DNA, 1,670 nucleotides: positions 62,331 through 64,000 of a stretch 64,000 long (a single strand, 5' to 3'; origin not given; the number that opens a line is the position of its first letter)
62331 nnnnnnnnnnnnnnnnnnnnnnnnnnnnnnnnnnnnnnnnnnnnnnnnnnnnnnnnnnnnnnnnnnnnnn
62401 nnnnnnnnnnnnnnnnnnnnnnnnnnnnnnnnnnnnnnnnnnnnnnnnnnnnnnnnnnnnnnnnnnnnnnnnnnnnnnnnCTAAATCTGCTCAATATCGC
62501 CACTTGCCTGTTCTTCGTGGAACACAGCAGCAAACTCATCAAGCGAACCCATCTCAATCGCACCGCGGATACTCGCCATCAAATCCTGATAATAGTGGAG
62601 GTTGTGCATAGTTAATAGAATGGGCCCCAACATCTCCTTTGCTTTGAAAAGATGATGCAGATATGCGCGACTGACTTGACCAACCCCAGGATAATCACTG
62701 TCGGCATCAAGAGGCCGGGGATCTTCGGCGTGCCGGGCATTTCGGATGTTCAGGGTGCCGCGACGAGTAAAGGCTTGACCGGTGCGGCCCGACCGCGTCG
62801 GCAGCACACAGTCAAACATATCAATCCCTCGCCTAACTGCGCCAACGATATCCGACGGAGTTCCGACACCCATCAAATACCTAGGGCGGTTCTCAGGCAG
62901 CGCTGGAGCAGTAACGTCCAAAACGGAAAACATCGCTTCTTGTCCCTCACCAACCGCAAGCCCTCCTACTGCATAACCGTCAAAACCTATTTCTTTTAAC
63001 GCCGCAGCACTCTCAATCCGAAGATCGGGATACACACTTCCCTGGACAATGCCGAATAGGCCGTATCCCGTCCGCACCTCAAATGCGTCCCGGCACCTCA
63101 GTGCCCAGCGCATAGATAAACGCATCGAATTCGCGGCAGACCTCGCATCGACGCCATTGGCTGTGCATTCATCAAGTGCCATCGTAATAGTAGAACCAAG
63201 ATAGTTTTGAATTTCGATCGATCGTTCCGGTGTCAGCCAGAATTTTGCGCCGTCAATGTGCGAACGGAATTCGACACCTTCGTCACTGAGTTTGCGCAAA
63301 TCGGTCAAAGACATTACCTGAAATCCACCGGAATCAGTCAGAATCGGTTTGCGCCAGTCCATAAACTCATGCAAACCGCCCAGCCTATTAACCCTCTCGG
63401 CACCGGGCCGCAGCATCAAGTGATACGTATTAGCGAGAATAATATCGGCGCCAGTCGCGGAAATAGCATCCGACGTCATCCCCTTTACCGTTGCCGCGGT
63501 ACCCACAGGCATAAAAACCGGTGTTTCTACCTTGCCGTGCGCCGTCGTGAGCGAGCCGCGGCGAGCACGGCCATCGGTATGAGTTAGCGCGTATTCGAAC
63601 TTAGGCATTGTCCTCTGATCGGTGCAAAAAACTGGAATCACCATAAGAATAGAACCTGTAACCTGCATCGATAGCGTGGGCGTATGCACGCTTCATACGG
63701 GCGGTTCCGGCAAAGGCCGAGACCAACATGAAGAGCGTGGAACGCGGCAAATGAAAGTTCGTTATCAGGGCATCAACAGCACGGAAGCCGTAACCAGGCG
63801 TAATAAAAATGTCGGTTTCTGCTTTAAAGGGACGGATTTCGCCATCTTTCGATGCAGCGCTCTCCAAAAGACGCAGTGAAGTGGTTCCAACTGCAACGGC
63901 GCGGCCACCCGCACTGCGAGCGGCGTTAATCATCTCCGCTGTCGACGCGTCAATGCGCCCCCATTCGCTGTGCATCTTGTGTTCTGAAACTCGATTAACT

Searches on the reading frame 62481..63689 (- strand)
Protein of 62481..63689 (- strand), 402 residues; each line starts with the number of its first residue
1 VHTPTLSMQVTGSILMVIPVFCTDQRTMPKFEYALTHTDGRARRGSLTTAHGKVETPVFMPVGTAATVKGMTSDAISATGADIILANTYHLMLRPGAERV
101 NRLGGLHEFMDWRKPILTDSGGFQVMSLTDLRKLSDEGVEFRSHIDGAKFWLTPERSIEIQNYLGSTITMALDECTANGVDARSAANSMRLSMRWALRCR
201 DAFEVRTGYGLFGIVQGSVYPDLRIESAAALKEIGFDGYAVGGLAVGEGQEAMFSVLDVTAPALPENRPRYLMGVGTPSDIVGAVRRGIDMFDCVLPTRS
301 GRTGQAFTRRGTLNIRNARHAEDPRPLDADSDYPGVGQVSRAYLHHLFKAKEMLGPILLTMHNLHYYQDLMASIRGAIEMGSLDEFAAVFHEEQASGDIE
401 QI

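Call 3: search_protein_families(library=pfam, proteins=[window:62481-63689:-])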
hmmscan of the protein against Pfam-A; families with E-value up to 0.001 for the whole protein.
window:62481-63689:- (402 aa): 1 family
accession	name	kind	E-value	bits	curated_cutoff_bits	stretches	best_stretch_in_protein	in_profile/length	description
PF01702.25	TGT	-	1.1e-149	498.9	26.3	1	41-394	2-355/357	Queuine tRNA-ribosyltransferase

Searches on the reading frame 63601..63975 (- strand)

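Call 76: search_protein_families(library=pfam, proteins=[window:63601-63975:-], max_evalue=0.01)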
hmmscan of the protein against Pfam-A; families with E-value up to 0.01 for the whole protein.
window:63601-63975:- (124 aa): 1 family
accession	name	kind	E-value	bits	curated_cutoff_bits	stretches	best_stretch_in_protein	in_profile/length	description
PF02547.20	Queuosine_synth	-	1.1e-49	169.8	25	1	1-117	209-322/322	Queuosine biosynthesis protein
